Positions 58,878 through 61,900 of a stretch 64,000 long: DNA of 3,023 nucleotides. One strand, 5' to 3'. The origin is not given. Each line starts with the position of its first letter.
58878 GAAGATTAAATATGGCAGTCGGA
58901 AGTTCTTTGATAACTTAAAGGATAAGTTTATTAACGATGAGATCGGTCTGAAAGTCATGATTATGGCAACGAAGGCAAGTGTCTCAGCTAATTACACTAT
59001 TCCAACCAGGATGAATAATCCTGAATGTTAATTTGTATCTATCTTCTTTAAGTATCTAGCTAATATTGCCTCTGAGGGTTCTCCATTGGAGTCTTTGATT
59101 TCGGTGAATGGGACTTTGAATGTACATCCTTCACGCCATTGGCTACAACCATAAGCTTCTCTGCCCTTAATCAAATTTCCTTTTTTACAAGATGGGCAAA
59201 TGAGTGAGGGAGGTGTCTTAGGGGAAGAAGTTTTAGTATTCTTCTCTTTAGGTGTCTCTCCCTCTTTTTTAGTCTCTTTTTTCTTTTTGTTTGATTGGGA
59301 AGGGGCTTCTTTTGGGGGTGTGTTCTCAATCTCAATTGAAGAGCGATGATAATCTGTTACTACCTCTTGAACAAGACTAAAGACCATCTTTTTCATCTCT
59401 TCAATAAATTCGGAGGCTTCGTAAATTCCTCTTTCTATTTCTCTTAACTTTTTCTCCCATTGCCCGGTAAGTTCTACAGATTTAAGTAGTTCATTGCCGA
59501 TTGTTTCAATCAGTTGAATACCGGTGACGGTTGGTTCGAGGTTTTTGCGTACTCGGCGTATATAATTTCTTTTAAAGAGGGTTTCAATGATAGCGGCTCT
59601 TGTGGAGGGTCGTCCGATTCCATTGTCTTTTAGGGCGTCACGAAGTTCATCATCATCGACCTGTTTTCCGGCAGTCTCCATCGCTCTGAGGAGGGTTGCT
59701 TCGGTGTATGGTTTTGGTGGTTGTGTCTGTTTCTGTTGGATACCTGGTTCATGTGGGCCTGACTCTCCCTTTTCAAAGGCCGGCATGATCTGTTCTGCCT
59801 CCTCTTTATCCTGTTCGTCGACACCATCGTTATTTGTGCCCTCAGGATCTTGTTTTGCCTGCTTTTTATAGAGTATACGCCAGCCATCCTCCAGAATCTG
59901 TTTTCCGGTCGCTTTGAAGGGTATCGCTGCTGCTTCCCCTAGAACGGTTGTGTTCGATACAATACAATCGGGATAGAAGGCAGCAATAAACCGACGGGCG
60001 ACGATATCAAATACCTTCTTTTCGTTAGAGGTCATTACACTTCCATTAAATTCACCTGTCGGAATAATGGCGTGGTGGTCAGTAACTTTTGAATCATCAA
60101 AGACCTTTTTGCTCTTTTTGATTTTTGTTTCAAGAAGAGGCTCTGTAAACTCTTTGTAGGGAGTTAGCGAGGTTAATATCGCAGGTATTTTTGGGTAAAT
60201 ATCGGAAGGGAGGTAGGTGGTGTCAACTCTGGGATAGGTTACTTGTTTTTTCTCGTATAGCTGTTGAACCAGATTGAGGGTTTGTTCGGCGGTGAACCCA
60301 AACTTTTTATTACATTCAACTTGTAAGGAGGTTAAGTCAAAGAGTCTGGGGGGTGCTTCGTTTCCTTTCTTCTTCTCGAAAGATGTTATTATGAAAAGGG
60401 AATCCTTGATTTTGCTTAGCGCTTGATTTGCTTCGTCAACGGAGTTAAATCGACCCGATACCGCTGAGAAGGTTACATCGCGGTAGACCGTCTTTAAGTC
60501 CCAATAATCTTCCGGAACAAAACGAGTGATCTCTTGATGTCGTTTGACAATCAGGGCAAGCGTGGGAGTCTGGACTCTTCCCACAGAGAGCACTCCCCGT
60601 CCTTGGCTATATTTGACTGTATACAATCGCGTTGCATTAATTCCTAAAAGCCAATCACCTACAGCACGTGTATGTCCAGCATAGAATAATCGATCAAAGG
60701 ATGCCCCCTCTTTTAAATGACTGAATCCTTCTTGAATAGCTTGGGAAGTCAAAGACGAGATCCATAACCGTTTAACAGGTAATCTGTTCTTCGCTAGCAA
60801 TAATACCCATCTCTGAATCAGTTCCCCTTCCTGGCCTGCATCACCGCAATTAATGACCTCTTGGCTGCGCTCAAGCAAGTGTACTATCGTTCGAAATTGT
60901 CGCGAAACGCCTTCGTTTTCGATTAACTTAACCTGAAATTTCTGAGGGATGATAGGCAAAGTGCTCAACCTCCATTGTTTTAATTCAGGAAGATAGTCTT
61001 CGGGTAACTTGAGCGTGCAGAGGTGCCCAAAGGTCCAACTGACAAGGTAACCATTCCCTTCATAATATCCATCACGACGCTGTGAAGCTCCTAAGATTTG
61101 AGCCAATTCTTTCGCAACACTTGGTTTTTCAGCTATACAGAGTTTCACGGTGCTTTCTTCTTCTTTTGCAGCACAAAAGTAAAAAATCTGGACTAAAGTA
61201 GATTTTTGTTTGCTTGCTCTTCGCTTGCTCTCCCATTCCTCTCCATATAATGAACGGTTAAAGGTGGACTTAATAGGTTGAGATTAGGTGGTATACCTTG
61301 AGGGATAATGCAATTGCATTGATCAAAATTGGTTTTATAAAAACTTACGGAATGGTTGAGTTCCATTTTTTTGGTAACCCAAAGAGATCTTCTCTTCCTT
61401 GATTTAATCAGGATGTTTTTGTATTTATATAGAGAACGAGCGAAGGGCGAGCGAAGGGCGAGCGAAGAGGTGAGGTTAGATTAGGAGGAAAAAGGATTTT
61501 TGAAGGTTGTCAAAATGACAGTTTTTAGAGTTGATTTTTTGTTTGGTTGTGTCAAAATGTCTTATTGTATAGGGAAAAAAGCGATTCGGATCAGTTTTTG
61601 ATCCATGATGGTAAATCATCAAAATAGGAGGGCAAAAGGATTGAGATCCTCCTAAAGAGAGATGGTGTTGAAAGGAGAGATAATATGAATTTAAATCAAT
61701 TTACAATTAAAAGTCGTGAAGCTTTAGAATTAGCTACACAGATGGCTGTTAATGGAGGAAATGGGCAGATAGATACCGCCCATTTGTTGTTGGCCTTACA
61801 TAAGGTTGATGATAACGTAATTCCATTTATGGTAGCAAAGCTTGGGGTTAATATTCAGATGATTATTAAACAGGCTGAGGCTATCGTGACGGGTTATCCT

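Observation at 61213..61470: Inverted-repeat element copy 3: the largest copy, with a triple 11-bp AGCGAAG array and a palindrome-bearing interior between topB and clpB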

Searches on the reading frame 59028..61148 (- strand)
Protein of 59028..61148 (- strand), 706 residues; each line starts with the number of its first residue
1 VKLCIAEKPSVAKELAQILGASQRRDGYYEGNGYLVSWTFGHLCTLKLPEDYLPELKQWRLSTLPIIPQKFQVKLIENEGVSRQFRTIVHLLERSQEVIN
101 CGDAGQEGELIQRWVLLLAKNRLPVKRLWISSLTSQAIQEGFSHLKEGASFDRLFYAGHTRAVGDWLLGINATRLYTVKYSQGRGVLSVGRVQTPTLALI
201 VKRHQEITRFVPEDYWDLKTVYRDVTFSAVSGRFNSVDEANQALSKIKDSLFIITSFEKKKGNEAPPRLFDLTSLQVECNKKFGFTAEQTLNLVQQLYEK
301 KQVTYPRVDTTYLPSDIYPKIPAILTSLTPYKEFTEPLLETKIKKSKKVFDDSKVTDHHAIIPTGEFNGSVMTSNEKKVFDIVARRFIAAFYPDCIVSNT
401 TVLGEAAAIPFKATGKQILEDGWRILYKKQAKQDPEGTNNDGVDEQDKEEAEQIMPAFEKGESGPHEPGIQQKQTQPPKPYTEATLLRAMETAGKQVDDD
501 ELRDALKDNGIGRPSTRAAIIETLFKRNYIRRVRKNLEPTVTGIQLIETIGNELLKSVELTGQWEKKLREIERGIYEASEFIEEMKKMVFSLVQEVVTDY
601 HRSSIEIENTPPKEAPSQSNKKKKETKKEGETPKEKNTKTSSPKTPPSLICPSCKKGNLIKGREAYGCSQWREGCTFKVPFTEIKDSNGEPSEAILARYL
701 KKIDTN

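Call 12: find_encoding_contigs(protein=window:59028-61148:-, flank=10000, max_places=6)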
Protein window:59028-61148:- (706 aa): no gene with exactly this product is on record in the collection.

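Call 15: find_homologous_proteins(query=window:59031-61148:-, max_evalue=1e-50)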
Query window:59031-61148:- (706 aa): 8000 proteins with E <= 1e-50 among 8000 candidates; the best 120 are listed.
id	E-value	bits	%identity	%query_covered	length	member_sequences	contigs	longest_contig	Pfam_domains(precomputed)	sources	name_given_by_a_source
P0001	0.0e+0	1600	100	100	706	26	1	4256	PF01131.26,PF01751.29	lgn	-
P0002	0.0e+0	1386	85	99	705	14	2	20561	PF01131.26,PF01751.29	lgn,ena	-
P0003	0.0e+0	1133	70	96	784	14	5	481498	PF01131.26,PF01751.29,PF13342.13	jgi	jgi:DNA topoisomerase-3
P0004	0.0e+0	1132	70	97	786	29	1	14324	PF01131.26,PF01751.29,PF13342.13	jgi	-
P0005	0.0e+0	1124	70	96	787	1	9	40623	PF01131.26,PF01751.29,PF13342.13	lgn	-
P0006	0.0e+0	1124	71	96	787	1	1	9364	PF01131.26,PF01751.29,PF13342.13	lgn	-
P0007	0.0e+0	1107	69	96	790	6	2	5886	PF01131.26,PF01751.29,PF13342.13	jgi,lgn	jgi:DNA topoisomerase-3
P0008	0.0e+0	1103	69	96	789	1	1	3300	PF01131.26,PF01751.29,PF13342.13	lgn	-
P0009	0.0e+0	1103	70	95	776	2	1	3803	PF01131.26,PF01751.29,PF13342.13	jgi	-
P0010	0.0e+0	1101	69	96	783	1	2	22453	PF01131.26,PF01751.29,PF13342.13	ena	-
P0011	0.0e+0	1100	70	96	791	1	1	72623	PF01131.26,PF01751.29,PF13342.13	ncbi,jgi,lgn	-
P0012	0.0e+0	1094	69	96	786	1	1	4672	PF01131.26,PF01751.29,PF13342.13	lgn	-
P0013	0.0e+0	1085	68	95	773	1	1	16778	PF01131.26,PF13342.13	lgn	-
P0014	0.0e+0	1078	68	95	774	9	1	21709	PF01131.26,PF13342.13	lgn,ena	-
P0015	0.0e+0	1062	68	97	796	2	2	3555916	PF01131.26,PF01751.29,PF13342.13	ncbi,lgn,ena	-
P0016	0.0e+0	1017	64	96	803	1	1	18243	PF01131.26,PF01751.29,PF13342.13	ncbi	-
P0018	2.4e-295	999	64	96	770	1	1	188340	PF01131.26,PF01751.29,PF13342.13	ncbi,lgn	-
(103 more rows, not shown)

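Call 16: find_encoding_contigs(protein=P0002, flank=10000, max_places=4)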
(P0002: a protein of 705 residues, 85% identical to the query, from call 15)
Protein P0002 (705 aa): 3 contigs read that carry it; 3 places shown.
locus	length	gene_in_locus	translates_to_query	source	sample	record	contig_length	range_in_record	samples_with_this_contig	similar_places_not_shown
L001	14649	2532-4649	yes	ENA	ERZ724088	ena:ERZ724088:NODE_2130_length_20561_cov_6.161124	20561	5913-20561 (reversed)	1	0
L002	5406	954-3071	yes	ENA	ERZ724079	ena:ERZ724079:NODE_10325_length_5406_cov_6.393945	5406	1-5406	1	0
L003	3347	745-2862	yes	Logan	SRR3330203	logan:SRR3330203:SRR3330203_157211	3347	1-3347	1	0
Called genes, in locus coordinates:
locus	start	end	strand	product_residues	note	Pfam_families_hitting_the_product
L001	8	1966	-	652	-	PF02861:Clp_N, PF13191:AAA_16 (weak), PF23569:NBD_SMAX1, PF00004:AAA, PF17871:AAA_lid_9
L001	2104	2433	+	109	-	-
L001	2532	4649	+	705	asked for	PF01751:Toprim, PF01131:Topoisom_bac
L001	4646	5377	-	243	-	PF04264:YceI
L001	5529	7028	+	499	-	PF03577:Peptidase_C69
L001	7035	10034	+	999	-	PF17678:Glyco_hydro_92N, PF07971:Glyco_hydro_92, PF13290:CHB_HEX_C_1, PF13287:Fn3_assoc, PF00754:F5_F8_type_C (weak)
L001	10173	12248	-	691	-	PF11551:Omp28, PF18962:Por_Secre_tail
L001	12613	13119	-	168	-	PF04542:Sigma70_r2, PF07638:Sigma70_ECF (weak), PF22029:PhyR_sigma2 (weak), PF08281:Sigma70_r4_2, PF04545:Sigma70_r4 (weak)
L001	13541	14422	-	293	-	PF00376:MerR, PF13411:MerR_1, PF02607:B12-binding_2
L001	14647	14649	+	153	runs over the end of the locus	PF02915:Rubrerythrin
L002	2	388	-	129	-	?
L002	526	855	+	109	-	-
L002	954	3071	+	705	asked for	PF01751:Toprim, PF01131:Topoisom_bac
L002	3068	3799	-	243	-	PF04264:YceI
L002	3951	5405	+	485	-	?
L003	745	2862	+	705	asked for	PF01751:Toprim, PF01131:Topoisom_bac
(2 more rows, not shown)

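Call 17: find_encoding_contigs(protein=P0001, flank=10000, max_places=4)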
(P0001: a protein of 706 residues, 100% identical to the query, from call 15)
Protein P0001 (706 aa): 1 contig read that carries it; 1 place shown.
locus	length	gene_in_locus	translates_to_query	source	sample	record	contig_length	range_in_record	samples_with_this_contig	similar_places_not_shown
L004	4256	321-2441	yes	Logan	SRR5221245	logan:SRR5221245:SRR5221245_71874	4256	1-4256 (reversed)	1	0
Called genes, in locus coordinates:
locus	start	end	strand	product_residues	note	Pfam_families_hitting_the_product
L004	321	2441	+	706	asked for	PF01751:Toprim, PF01131:Topoisom_bac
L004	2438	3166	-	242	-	PF04264:YceI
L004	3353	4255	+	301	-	?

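Call 29: find_encoding_contigs(protein=P0003, flank=6000, max_places=2)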
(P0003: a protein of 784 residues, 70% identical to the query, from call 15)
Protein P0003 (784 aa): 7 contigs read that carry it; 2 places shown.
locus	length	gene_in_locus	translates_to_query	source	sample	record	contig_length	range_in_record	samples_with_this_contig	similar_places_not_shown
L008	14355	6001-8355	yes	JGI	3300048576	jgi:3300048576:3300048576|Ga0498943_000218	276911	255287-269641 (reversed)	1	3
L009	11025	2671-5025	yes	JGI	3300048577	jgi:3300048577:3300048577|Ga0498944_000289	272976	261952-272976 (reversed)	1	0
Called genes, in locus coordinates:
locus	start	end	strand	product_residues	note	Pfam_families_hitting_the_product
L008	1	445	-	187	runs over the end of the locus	-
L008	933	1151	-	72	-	-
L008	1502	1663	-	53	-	-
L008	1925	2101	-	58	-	-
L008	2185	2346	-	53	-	-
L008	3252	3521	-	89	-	-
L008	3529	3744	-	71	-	-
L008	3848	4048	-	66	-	-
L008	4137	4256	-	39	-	-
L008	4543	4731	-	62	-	-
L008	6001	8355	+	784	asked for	PF01751:Toprim, PF01131:Topoisom_bac, PF13342:Toprim_Crpt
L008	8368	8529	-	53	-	-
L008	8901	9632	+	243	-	PF22187:DUF6946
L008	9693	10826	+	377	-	PF00202:Aminotran_3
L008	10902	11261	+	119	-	PF00903:Glyoxalase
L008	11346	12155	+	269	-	PF20240:DUF6597, PF12833:HTH_18, PF00165:HTH_AraC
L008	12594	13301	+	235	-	PF19775:DUF6261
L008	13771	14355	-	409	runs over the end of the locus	PF00155:Aminotran_1_2 (weak), PF00266:Aminotran_5, PF01053:Cys_Met_Meta_PP (weak)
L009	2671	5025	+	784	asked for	PF01751:Toprim, PF01131:Topoisom_bac, PF13342:Toprim_Crpt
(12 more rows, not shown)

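Call 30: find_encoding_contigs(protein=P0015, flank=6000, max_places=2)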
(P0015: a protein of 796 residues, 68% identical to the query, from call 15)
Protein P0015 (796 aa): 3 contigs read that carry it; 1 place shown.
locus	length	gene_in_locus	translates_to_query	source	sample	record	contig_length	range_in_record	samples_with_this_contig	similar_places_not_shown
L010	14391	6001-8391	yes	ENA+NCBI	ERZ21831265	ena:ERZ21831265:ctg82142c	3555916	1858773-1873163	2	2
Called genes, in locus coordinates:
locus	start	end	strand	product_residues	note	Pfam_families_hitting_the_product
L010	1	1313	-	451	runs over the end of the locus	PF02321:OEP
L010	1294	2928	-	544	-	PF13347:MFS_2 (weak), PF00083:Sugar_tr, PF07690:MFS_1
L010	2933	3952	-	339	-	PF25917:BSH_RND (weak), PF25973:BSH_CzcB, PF25885:HH_EMRA, PF25954:Beta-barrel_RND_2 (weak)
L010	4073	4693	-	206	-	PF00440:TetR_N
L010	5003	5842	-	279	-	PF13509:S1_2, PF17783:WHD_CvfB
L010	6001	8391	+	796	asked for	PF01751:Toprim, PF01131:Topoisom_bac, PF13342:Toprim_Crpt (weak)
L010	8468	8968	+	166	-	PF01243:PNPOx_N, PF12900:Pyridox_ox_2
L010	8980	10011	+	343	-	PF01073:3Beta_HSD, PF01370:Epimerase, PF02719:Polysacc_synt_2, PF04321:RmlD_sub_bind (weak), PF05368:NmrA, PF07993:NAD_binding_4, PF13460:NAD_binding_10, PF16363:GDP_Man_Dehyd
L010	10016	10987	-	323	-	-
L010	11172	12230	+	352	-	PF00106:adh_short (faint), PF01073:3Beta_HSD, PF01370:Epimerase, PF02719:Polysacc_synt_2, PF04321:RmlD_sub_bind, PF07993:NAD_binding_4, PF16363:GDP_Man_Dehyd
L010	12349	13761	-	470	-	PF01384:PHO4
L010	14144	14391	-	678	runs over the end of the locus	PF01432:Peptidase_M3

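Call 59: list_cluster_members(proteins=[P0001, P0002, P0011, P0015, P0016, P0018])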
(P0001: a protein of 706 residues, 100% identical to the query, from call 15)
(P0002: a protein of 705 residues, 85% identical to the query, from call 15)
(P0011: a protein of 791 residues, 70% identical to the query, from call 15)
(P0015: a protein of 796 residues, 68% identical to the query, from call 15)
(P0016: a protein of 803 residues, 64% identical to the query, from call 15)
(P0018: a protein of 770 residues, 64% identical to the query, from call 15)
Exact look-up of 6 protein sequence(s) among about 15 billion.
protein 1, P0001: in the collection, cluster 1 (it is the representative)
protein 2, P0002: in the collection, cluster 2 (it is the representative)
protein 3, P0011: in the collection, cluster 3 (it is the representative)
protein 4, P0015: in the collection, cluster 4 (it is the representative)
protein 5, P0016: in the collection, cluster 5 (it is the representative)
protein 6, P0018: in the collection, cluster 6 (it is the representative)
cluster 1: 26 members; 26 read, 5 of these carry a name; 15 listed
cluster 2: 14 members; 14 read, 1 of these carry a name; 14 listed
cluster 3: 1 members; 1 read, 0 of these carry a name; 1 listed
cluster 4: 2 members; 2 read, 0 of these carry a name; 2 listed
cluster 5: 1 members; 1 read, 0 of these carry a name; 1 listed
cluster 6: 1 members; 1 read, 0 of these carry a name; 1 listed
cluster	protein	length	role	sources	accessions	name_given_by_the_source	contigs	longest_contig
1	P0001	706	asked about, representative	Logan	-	-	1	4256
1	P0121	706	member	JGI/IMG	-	DNA topoisomerase-3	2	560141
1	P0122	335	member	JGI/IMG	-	DNA topoisomerase-3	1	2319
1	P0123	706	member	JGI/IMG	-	DNA topoisomerase-3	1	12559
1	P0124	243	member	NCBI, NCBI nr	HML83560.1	MAG TPA: DNA topoisomerase, partial [Bacteroidales bacterium] | DNA topoisomerase [Bacteroidales bacterium]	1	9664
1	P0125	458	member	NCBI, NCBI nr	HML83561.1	MAG TPA: DNA topoisomerase, partial [Bacteroidales bacterium] | DNA topoisomerase [Bacteroidales bacterium]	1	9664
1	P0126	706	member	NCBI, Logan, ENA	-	-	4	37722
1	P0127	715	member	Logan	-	-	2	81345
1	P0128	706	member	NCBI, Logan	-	-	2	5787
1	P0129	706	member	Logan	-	-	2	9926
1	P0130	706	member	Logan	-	-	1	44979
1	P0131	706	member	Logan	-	-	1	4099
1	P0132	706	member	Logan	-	-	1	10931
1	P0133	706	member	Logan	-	-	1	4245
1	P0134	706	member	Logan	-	-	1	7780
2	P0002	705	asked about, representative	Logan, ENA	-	-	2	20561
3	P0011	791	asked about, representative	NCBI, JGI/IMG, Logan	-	-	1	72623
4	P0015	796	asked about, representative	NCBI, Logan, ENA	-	-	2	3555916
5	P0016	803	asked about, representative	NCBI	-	-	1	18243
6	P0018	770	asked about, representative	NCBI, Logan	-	-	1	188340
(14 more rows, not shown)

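Call 60: find_encoding_contigs(protein=P0121, flank=10000, max_places=3)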
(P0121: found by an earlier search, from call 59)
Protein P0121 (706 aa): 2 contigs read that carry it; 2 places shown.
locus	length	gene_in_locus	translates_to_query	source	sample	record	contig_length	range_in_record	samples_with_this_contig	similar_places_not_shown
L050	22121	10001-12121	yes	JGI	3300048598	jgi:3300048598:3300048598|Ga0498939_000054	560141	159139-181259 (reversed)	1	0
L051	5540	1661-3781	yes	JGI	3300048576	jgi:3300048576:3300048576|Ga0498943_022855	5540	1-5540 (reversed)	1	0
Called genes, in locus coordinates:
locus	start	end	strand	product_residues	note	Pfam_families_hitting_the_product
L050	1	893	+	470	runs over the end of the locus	PF02412:TSP_3 (faint), PF00691:OmpA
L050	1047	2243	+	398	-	PF00155:Aminotran_1_2, PF01053:Cys_Met_Meta_PP, PF00266:Aminotran_5, PF01041:DegT_DnrJ_EryC1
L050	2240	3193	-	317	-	PF00890:FAD_binding_2 (faint), PF01134:GIDA (faint), PF01266:DAO (faint), PF01946:Thi4 (faint), PF03486:HI0933_like (faint), PF07992:Pyr_redox_2, PF13738:Pyr_redox_3, PF00070:Pyr_redox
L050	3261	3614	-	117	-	-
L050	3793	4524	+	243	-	PF00027:cNMP_binding, PF13545:HTH_Crp_2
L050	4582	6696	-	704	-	PF13424:TPR_12 (weak), PF00515:TPR_1 (faint), PF07719:TPR_2 (faint), PF13176:TPR_7 (faint), PF17874:TPR_MalT (weak), PF13424:TPR_12 (weak), PF00512:HisKA, PF02518:HATPase_c, +2 more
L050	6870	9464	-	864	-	PF02861:Clp_N, PF13191:AAA_16 (weak), PF00004:AAA, PF17871:AAA_lid_9, PF07724:AAA_2, PF00004:AAA, PF07728:AAA_5, PF10431:ClpB_D2-small, +9 more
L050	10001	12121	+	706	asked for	PF01751:Toprim, PF01131:Topoisom_bac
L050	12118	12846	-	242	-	PF04264:YceI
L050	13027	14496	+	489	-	PF03577:Peptidase_C69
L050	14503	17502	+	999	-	PF17678:Glyco_hydro_92N, PF07971:Glyco_hydro_92, PF13290:CHB_HEX_C_1, PF13287:Fn3_assoc, PF00754:F5_F8_type_C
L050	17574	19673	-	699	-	PF11551:Omp28, PF18962:Por_Secre_tail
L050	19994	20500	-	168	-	PF04542:Sigma70_r2, PF07638:Sigma70_ECF (weak), PF22029:PhyR_sigma2 (weak), PF04545:Sigma70_r4 (weak), PF08281:Sigma70_r4_2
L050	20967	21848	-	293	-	PF00376:MerR, PF13411:MerR_1, PF02607:B12-binding_2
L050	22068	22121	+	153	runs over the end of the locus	PF02915:Rubrerythrin (weak)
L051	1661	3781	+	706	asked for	PF01751:Toprim, PF01131:Topoisom_bac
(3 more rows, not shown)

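Call 63: find_encoding_contigs(protein=P0123, flank=3000, max_places=3)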
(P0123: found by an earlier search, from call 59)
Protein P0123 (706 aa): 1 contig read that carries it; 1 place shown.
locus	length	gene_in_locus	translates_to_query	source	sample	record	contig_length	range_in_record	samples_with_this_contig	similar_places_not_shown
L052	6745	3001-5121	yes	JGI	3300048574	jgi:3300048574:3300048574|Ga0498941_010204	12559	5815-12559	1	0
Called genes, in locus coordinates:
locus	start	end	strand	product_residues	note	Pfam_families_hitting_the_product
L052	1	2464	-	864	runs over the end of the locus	PF02861:Clp_N, PF13191:AAA_16 (weak), PF00004:AAA, PF17871:AAA_lid_9, PF07724:AAA_2, PF00004:AAA, PF07728:AAA_5, PF10431:ClpB_D2-small, +9 more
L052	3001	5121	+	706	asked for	PF01751:Toprim, PF01131:Topoisom_bac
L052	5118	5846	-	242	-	PF04264:YceI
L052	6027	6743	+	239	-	?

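Call 64: find_encoding_contigs(protein=P0127, flank=3000, max_places=3)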
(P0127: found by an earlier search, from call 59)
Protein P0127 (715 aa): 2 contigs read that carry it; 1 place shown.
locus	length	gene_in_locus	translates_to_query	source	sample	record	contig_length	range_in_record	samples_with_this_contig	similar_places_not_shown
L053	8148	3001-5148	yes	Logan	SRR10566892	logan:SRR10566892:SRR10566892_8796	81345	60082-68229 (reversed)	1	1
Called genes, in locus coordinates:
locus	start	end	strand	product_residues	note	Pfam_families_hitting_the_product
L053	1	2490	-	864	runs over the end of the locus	PF02861:Clp_N, PF13191:AAA_16 (weak), PF00004:AAA, PF17871:AAA_lid_9, PF07724:AAA_2, PF00004:AAA, PF07728:AAA_5, PF10431:ClpB_D2-small, +9 more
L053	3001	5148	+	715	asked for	PF01751:Toprim, PF01131:Topoisom_bac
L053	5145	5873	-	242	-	PF04264:YceI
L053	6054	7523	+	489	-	PF03577:Peptidase_C69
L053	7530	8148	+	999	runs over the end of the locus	PF17678:Glyco_hydro_92N, PF07971:Glyco_hydro_92, PF13290:CHB_HEX_C_1, PF13287:Fn3_assoc, PF00754:F5_F8_type_C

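Call 72: search_protein_families(library=pfam, proteins=[L001:2104-2433:+], max_evalue=0.01)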
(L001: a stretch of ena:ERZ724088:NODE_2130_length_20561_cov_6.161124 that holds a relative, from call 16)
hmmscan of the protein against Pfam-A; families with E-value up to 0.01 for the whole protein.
L001:2104-2433:+ (109 aa): 0 families

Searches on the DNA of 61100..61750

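Call 10: search_rna_families(source=window, start=61100, end=61750, threshold=evalue, max_evalue=10)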
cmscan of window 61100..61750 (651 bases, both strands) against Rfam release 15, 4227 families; matches with E-value up to 10: 6.
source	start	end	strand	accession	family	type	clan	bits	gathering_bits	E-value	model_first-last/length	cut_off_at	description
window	61129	61211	+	RF02891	AgrB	Gene; antisense;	-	19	40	1.4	1-84/84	no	ArsR-gov region gene B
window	61205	61470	+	RF04209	MIR7533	Gene; miRNA;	-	18.1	230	0.36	1-249/249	no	MIR7533 microRNA precursor family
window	61303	61418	-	RF01593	plasmodium_snoR16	Gene; snRNA; snoRNA; CD-box;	-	16.7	70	9.7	1-126/126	no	small nucleolar RNA snoR16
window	61128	61199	-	RF01839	eeev_FSE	Cis-reg; frameshift_element;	-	16.6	80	1.5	1-73/73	no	eastern equine encephalitis ribosomal frameshift element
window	61184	61289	+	RF01956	NEAT1_2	Gene; lncRNA;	-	16.4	60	0.57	1-116/116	no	Nuclear enriched abundant transcript 1 conserved region 2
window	61642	61688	+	RF02444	SpR10_sRNA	Gene; sRNA;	-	14.2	50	4.2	1-47/47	no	Streptococcus sRNA SpR10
